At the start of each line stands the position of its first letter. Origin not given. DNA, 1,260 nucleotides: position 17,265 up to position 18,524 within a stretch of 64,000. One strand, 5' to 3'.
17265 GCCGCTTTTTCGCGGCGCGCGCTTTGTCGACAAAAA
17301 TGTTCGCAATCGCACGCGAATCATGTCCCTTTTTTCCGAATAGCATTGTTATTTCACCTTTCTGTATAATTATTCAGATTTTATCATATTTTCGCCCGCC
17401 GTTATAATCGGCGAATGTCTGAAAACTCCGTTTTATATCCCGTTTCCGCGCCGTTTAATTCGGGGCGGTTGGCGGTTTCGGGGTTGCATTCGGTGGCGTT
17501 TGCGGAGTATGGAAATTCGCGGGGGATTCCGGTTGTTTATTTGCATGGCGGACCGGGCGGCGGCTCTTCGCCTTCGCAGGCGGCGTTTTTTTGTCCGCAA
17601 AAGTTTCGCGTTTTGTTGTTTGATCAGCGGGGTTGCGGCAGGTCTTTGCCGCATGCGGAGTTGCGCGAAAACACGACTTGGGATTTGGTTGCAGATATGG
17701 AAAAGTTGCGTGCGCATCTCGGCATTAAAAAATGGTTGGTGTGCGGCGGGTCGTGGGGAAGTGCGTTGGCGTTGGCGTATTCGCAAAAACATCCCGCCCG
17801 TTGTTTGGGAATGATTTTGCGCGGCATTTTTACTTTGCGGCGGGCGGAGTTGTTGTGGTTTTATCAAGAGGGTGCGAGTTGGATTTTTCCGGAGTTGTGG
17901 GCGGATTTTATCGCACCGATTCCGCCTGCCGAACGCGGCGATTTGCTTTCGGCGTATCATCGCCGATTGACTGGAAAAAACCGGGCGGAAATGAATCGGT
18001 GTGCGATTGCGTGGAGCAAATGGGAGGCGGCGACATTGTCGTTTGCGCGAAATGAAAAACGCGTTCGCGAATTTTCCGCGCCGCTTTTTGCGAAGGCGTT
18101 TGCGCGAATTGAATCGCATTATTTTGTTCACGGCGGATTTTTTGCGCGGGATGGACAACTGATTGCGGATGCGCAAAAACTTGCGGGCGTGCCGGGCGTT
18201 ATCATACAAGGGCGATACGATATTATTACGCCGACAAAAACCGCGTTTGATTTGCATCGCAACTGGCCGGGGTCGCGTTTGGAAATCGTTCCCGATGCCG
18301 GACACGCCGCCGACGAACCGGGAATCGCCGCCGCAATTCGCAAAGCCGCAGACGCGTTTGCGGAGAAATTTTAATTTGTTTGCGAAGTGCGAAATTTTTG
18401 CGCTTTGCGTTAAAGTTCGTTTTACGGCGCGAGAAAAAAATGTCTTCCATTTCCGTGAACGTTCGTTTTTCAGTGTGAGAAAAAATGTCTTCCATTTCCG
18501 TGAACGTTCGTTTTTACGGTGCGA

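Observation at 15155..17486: Nested direct repeats (A-X-P'-A'-Y-P) indicate two alternative cassettes stacked in tandem between the MTase 3' end and pip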

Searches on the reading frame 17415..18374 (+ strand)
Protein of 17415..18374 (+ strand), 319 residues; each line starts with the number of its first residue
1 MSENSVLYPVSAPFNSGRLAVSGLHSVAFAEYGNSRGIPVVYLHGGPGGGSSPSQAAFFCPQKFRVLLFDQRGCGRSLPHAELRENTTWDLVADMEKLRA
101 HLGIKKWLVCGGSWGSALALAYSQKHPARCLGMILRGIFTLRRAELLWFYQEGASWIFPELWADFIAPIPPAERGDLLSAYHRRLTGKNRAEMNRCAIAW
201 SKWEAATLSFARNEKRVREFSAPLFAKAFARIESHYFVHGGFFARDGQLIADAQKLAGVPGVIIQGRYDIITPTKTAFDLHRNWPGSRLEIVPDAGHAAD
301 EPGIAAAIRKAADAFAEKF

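Call 7: search_protein_families(library=pfam, proteins=[window:17415-18374:+], max_evalue=0.01)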
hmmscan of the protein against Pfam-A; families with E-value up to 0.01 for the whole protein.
window:17415-18374:+ (319 aa): 3 families
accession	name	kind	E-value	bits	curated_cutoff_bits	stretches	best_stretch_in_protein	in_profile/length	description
PF00561.26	Abhydrolase_1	-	6.2e-33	114.9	25.8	1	39-298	2-239/245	alpha/beta hydrolase fold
PF12146.15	Hydrolase_4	-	5e-11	42.8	27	1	56-224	24-194/239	Serine aminopeptidase, S33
PF12697.13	Abhydrolase_6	-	1.3e-10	42.8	26.3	1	40-298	1-205/217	Alpha/beta hydrolase family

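Call 11: find_encoding_contigs(protein=window:17415-18374:+, flank=6000, max_places=10)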
Protein window:17415-18374:+ (319 aa): no gene with exactly this product is on record in the collection.

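Call 14: find_related_loci(query=window:17415-18374:+, collection=genome_contigs, flank=10000)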
Query window:17415-18374:+ (319 aa) in genome_contigs; peptide patterns used: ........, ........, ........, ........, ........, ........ (x = any residue, [..] = any of these).
599 stretches matched a pattern (row limit reached: there are more); 568 encode a relative of the query (tblastn E <= 1e-3); the best 80 are kept; 80 distinct loci.
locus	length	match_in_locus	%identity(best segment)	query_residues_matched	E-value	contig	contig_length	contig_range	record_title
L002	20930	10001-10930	68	7-316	3e-144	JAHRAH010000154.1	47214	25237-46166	MAG: Gammaproteobacteria bacterium isolate MEX2-MAG1 k127_511150_9308, whole genome shotgun sequence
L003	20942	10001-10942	68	2-315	1e-138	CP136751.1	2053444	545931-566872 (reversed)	MAG: Candidatus Zeuxoniibacter abyssi isolate AB1(2) chromosome, complete genome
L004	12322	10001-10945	64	1-315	6e-133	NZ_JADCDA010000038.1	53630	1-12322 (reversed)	MAG: Aestuariivirga sp. isolate M151S2SP1A47QC M151S2_38, whole genome shotgun sequence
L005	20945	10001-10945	64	1-315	9e-133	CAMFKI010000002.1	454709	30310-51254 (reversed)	MAG: uncultured Alphaproteobacteria bacterium isolate SRR12456173_bin.16_metaWRAP_v1.3_MAG genome assembly, contig: ERZ1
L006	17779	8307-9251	62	1-315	4e-132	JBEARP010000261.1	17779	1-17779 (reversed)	MAG: Pseudomonadota bacterium isolate NASQAN2010_127_B_bin.3 scaffold_793914, whole genome shotgun sequence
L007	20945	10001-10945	59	1-315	2e-131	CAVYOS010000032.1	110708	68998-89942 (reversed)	MAG: uncultured Alphaproteobacteria bacterium isolate MFD09206.bin.2.101 genome assembly, contig: contig_7174, whole gen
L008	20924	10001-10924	62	8-315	2e-131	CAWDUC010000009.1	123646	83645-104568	MAG: uncultured Alphaproteobacteria bacterium isolate MFD05442.bin.2.203 genome assembly, contig: contig_36908, whole ge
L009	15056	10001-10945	62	1-315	4e-130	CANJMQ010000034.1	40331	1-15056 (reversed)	MAG: Bradyrhizobiaceae bacterium isolate RH-23may17-614 genome assembly, contig: RH-23may17-C6856, whole genome shotgun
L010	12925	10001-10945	62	1-315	4e-130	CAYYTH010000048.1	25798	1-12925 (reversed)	MAG TPA_asm: uncultured Aestuariivirga sp. isolate SRP292972_co1_22 genome assembly, contig: NODE_907_length_25798_cov_1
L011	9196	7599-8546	59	1-316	3e-129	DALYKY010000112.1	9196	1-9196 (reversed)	MAG TPA_asm: Parvularculaceae bacterium isolate CTOTU46659 NODE_1110_length_9196_cov_14.728585, whole genome shotgun seq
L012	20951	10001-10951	59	1-317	2e-129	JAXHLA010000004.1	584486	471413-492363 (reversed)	MAG: Parvularculaceae bacterium isolate Salar_de_Ascotan_sediment_MAG_ASE20 contig_94_polypolish, whole genome shotgun s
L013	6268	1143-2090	59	1-316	4e-129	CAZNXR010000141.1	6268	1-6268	MAG TPA_asm: uncultured Caulobacterales bacterium isolate SRP072547_co1_256 genome assembly, contig: NODE_27471_length_6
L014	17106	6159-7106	59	1-316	7e-129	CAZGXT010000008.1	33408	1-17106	MAG TPA_asm: uncultured Caulobacterales bacterium isolate binchicken_co319_188 genome assembly, contig: NODE_1651_length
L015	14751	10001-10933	60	6-316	9e-128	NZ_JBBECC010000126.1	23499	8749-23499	MAG: Parvibaculum sp. isolate LejiaF_63_19 Lejia_F_3178_length_23499_cov_11, whole genome shotgun sequence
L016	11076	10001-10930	58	7-316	1e-126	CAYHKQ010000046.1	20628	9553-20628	MAG TPA_asm: uncultured Elusimicrobia bacterium isolate ERP119705_co13_641 genome assembly, contig: NODE_3210_length_206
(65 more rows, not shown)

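Call 16: find_related_loci(query=window:17415-18374:+, collection=metagenome_contigs, flank=10000)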
Query window:17415-18374:+ (319 aa) in metagenome_contigs; peptide patterns used: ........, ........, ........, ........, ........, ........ (x = any residue, [..] = any of these).
600 stretches matched a pattern (row limit reached: there are more); 567 encode a relative of the query (tblastn E <= 1e-3); the best 80 are kept; 80 distinct loci.
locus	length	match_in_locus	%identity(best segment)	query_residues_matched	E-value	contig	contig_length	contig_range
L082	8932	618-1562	64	1-315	7e-134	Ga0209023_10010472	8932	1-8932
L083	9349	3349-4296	60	1-316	1e-132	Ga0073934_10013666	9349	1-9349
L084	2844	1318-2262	58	1-315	5e-135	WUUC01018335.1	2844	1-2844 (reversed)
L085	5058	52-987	59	7-318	2e-128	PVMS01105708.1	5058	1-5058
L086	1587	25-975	61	1-317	4e-137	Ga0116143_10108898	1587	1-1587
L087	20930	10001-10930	59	7-316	3e-126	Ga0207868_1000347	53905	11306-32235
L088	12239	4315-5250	59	7-318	3e-126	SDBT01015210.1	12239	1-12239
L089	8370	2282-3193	59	5-308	5e-126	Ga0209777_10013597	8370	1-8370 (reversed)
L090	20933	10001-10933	58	7-317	7e-126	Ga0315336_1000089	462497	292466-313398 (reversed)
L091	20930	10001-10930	59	7-316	9e-126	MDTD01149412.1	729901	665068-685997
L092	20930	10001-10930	59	7-316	9e-126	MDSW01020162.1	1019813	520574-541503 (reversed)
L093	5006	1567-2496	57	7-316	7e-126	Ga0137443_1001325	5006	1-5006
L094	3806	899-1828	59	7-316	4e-127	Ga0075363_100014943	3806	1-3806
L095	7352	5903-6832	59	7-316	2e-124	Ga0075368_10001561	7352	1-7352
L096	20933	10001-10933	58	7-317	9e-125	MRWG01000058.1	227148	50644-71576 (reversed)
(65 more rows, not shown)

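Call 18: find_homologous_proteins(query=window:17415-18374:+, max_evalue=1e-60)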
Query window:17415-18374:+ (319 aa): 7983 proteins with E <= 1e-60 among 8000 candidates; the best 120 are listed.
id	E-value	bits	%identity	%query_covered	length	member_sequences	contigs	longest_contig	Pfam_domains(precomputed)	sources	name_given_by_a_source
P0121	2.5e-213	725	99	100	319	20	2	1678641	PF12697.14,PF00561.27,PF12146.16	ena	-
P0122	2.5e-177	607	83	100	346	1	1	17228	PF12697.14,PF00561.27,PF12146.16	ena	-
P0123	1.9e-166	571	78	100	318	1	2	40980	PF12697.14,PF00561.27,PF12146.16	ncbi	ncbi:MAG: prolyl aminopeptidase [Gammaproteobacteria bacterium]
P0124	2.8e-159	548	74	98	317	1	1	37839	PF12697.14,PF00561.27,PF12146.16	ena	-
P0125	4.6e-158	544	73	100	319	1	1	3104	PF12697.14,PF00561.27,PF12146.16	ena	-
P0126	1.4e-152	526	71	99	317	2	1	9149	PF12697.14,PF00561.27,PF12146.16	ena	-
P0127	1.1e-151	523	71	99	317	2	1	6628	PF12697.14,PF00561.27,PF12146.16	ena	-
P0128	4.7e-149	514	71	93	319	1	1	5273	PF12697.14,PF00561.27,PF12146.16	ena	-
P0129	1.3e-148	512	74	92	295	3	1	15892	PF12697.14,PF00561.27,PF12146.16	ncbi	ncbi:MAG: prolyl aminopeptidase [Gammaproteobacteria bacterium]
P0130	3.9e-148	511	70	97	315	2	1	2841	PF12697.14,PF00561.27,PF12146.16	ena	-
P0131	4.4e-147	507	68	99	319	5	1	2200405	PF00561.27,PF12146.16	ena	-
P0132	6.8e-147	507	69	99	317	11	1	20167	PF12697.14,PF00561.27,PF12146.16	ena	-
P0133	9.0e-147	506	68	98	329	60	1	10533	PF12697.14,PF00561.27,PF12146.16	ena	-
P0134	1.3e-144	499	68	97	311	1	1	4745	PF12697.14,PF00561.27,PF12146.16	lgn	-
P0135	2.5e-143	495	68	93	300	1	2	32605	PF12697.14,PF00561.27,PF12146.16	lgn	-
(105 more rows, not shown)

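Call 20: list_cluster_members(proteins=[P0121, P0001])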
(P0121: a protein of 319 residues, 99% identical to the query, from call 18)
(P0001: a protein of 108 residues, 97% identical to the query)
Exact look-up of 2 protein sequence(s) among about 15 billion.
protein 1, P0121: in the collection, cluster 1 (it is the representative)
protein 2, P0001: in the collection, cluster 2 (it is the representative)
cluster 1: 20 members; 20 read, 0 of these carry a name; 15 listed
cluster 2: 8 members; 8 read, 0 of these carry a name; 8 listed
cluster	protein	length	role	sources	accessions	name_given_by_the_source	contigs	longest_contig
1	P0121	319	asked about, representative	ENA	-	-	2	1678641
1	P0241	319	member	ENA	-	-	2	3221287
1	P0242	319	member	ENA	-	-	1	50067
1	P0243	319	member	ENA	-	-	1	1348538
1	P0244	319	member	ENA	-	-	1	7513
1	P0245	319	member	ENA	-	-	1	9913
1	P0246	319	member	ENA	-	-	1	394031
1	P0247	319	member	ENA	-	-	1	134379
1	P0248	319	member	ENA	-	-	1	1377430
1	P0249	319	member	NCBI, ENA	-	-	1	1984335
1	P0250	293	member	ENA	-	-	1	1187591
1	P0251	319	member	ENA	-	-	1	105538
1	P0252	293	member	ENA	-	-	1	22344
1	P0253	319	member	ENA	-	-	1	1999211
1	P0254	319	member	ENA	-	-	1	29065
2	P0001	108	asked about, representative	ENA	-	-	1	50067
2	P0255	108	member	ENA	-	-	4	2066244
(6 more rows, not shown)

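Call 25: find_encoding_contigs(protein=P0241, flank=9000, max_places=10)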
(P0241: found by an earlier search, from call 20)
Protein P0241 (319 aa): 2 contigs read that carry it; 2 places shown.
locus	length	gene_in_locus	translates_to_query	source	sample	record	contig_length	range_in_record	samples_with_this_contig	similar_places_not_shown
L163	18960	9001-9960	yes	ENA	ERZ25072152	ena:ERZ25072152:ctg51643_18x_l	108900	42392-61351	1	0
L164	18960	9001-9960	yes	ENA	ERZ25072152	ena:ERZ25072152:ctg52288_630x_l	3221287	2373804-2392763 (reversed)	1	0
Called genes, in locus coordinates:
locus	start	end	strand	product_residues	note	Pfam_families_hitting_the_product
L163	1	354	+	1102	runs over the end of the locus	PF13091:PLDc_2, PF00176:SNF2-rel_dom (weak), PF04851:ResIII (faint), PF00270:DEAD (faint), PF00271:Helicase_C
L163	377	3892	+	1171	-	PF02384:N6_Mtase (faint), PF07669:Eco57I, PF12950:TaqI_C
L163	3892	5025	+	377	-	-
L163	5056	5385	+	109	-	PF14213:DUF4325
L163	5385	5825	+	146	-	-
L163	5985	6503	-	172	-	-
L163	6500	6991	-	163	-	PF13274:SocA_Panacea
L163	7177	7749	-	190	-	-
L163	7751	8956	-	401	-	PF02463:SMC_N, PF13175:AAA_15, PF13304:AAA_21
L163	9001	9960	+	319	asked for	PF00561:Abhydrolase_1, PF12146:Hydrolase_4, PF12697:Abhydrolase_6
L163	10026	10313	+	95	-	-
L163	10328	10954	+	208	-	PF03232:COQ7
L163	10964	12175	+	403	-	PF00037:Fer4 (faint), PF12797:Fer4_2 (faint), PF12838:Fer4_7, PF13183:Fer4_8, PF13187:Fer4_9 (weak), PF13484:Fer4_16 (weak), PF13534:Fer4_17, PF02754:CCG, +3 more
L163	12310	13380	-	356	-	PF00266:Aminotran_5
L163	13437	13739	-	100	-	-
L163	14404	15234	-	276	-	PF02195:ParB_N, PF17762:HTH_ParB, PF23552:ParB_C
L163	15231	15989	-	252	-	PF00142:Fer4_NifH (weak), PF01656:CbiA, PF02374:ArsA_ATPase (weak), PF06564:CBP_BcsQ, PF09140:MipZ (faint), PF10609:ParA (weak), PF13614:AAA_31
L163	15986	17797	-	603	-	PF01134:GIDA, PF12831:FAD_oxidored (weak), PF21680:GIDA_C_1st, PF13932:SAM_GIDA_C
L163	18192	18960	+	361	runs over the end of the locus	PF01817:CM_2, PF00800:PDT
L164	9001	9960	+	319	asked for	PF00561:Abhydrolase_1, PF12146:Hydrolase_4, PF12697:Abhydrolase_6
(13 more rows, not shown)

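Call 26: find_encoding_contigs(protein=P0243, flank=9000, max_places=10)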
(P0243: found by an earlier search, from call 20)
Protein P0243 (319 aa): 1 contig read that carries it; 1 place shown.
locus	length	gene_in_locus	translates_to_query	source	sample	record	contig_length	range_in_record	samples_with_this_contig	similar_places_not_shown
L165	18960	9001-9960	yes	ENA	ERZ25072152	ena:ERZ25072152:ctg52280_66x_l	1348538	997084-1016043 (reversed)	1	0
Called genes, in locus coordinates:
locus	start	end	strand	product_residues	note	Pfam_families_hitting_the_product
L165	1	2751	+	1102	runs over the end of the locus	PF13091:PLDc_2, PF00176:SNF2-rel_dom (weak), PF04851:ResIII (faint), PF00270:DEAD (faint), PF00271:Helicase_C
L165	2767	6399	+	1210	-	PF02384:N6_Mtase (faint), PF07669:Eco57I, PF12950:TaqI_C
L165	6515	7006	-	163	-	PF13274:SocA_Panacea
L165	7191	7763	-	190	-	PF14103:DUF4276 (faint)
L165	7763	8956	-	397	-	PF02463:SMC_N, PF11398:DUF2813 (faint), PF13175:AAA_15, PF13304:AAA_21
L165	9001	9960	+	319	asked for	PF00561:Abhydrolase_1, PF12146:Hydrolase_4, PF12697:Abhydrolase_6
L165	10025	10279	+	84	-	-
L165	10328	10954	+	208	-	PF03232:COQ7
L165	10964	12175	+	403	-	PF00037:Fer4 (faint), PF12797:Fer4_2 (faint), PF12838:Fer4_7, PF13183:Fer4_8, PF13187:Fer4_9 (weak), PF13484:Fer4_16 (weak), PF13534:Fer4_17, PF02754:CCG, +3 more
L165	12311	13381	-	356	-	PF00266:Aminotran_5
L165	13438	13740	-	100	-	-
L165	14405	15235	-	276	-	PF02195:ParB_N, PF17762:HTH_ParB, PF23552:ParB_C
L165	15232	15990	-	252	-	PF00142:Fer4_NifH (weak), PF01656:CbiA, PF02374:ArsA_ATPase (weak), PF06564:CBP_BcsQ, PF09140:MipZ (faint), PF10609:ParA (weak), PF13614:AAA_31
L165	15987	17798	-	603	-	PF01134:GIDA, PF12831:FAD_oxidored (weak), PF21680:GIDA_C_1st, PF13932:SAM_GIDA_C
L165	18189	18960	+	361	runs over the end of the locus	PF01817:CM_2, PF00800:PDT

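Call 27: find_encoding_contigs(protein=P0249, flank=9000, max_places=10)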
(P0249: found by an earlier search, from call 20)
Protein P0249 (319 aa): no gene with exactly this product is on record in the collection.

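Call 29: find_encoding_contigs(protein=P0255, flank=9000, max_places=10)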
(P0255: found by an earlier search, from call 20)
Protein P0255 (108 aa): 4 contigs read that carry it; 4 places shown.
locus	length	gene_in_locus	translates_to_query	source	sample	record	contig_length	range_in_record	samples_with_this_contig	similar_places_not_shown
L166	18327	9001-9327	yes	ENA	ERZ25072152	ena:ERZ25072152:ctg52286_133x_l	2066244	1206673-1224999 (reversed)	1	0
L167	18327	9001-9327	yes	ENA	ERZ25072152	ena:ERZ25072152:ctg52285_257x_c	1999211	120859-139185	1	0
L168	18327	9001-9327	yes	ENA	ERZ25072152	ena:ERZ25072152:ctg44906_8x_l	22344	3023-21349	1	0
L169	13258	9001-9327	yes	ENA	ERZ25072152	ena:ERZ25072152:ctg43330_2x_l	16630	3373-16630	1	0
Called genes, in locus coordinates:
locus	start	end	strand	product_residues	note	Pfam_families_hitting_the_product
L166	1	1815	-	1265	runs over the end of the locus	PF02384:N6_Mtase, PF07669:Eco57I, PF01420:Methylase_S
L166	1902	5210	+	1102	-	PF13091:PLDc_2, PF00176:SNF2-rel_dom (weak), PF04851:ResIII (faint), PF00270:DEAD (faint), PF00271:Helicase_C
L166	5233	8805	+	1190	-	PF02384:N6_Mtase (faint), PF07669:Eco57I, PF12950:TaqI_C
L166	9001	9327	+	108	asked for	PF14213:DUF4325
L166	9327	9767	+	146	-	-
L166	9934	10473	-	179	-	-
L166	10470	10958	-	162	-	PF13274:SocA_Panacea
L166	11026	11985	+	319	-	PF00561:Abhydrolase_1, PF12146:Hydrolase_4, PF12697:Abhydrolase_6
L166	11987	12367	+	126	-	-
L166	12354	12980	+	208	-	PF03232:COQ7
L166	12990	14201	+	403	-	PF00037:Fer4 (faint), PF12797:Fer4_2 (faint), PF12838:Fer4_7, PF13183:Fer4_8, PF13187:Fer4_9 (weak), PF13484:Fer4_16 (weak), PF13534:Fer4_17, PF02754:CCG, +3 more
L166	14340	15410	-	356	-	PF00266:Aminotran_5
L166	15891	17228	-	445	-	PF00805:Pentapeptide, PF13599:Pentapeptide_4 (weak), PF13576:Pentapeptide_3 (faint), PF00805:Pentapeptide (weak)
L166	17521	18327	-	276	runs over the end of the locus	PF02195:ParB_N, PF17762:HTH_ParB, PF23552:ParB_C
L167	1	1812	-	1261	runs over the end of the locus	PF02384:N6_Mtase, PF07669:Eco57I, PF01420:Methylase_S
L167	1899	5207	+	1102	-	PF13091:PLDc_2, PF00176:SNF2-rel_dom (weak), PF04851:ResIII (faint), PF00270:DEAD (faint), PF00271:Helicase_C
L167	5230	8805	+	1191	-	PF02384:N6_Mtase (faint), PF07669:Eco57I, PF12950:TaqI_C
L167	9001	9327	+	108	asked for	PF14213:DUF4325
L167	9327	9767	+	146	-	-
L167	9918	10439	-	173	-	-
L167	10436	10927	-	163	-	PF13274:SocA_Panacea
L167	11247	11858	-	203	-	PF14103:DUF4276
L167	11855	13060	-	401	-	PF02463:SMC_N, PF11398:DUF2813 (faint), PF13175:AAA_15, PF13304:AAA_21, PF13175:AAA_15 (weak)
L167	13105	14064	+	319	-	PF00561:Abhydrolase_1, PF12146:Hydrolase_4, PF12697:Abhydrolase_6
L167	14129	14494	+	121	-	-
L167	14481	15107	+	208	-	PF03232:COQ7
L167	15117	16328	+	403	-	PF00037:Fer4 (faint), PF12797:Fer4_2 (faint), PF12838:Fer4_7, PF13183:Fer4_8, PF13187:Fer4_9 (weak), PF13484:Fer4_16 (weak), PF13534:Fer4_17, PF02754:CCG, +3 more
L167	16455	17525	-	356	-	PF00266:Aminotran_5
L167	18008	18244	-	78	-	-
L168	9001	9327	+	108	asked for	PF14213:DUF4325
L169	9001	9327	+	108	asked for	PF14213:DUF4325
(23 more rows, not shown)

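Call 30: find_encoding_contigs(protein=P0248, flank=9000, max_places=10)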
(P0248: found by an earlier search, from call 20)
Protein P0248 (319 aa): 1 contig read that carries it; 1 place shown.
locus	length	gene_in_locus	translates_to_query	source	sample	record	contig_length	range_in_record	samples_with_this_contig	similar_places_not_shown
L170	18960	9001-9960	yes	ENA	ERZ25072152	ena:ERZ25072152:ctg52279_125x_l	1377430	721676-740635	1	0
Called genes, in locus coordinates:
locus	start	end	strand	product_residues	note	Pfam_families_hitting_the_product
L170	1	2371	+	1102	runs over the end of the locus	PF13091:PLDc_2, PF00176:SNF2-rel_dom (weak), PF04851:ResIII (faint), PF00270:DEAD (faint), PF00271:Helicase_C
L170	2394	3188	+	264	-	-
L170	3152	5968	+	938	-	PF02384:N6_Mtase (faint), PF07669:Eco57I, PF12950:TaqI_C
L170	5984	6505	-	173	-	-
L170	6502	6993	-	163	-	PF13274:SocA_Panacea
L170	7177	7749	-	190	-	-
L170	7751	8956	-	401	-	PF02463:SMC_N, PF13175:AAA_15, PF13304:AAA_21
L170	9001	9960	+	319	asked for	PF00561:Abhydrolase_1, PF12146:Hydrolase_4, PF12697:Abhydrolase_6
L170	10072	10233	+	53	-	-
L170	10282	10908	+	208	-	PF03232:COQ7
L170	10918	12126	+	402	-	PF00037:Fer4 (faint), PF12797:Fer4_2 (faint), PF12838:Fer4_7, PF13183:Fer4_8, PF13187:Fer4_9 (weak), PF13484:Fer4_16 (weak), PF13534:Fer4_17, PF02754:CCG, +3 more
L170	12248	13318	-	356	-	PF00266:Aminotran_5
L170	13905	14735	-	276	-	PF02195:ParB_N, PF17762:HTH_ParB, PF23552:ParB_C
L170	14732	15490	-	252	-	PF00142:Fer4_NifH (weak), PF01656:CbiA, PF02374:ArsA_ATPase (weak), PF06564:CBP_BcsQ, PF09140:MipZ (faint), PF10609:ParA (weak), PF13614:AAA_31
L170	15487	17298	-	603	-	PF01134:GIDA, PF12831:FAD_oxidored (weak), PF21680:GIDA_C_1st, PF13932:SAM_GIDA_C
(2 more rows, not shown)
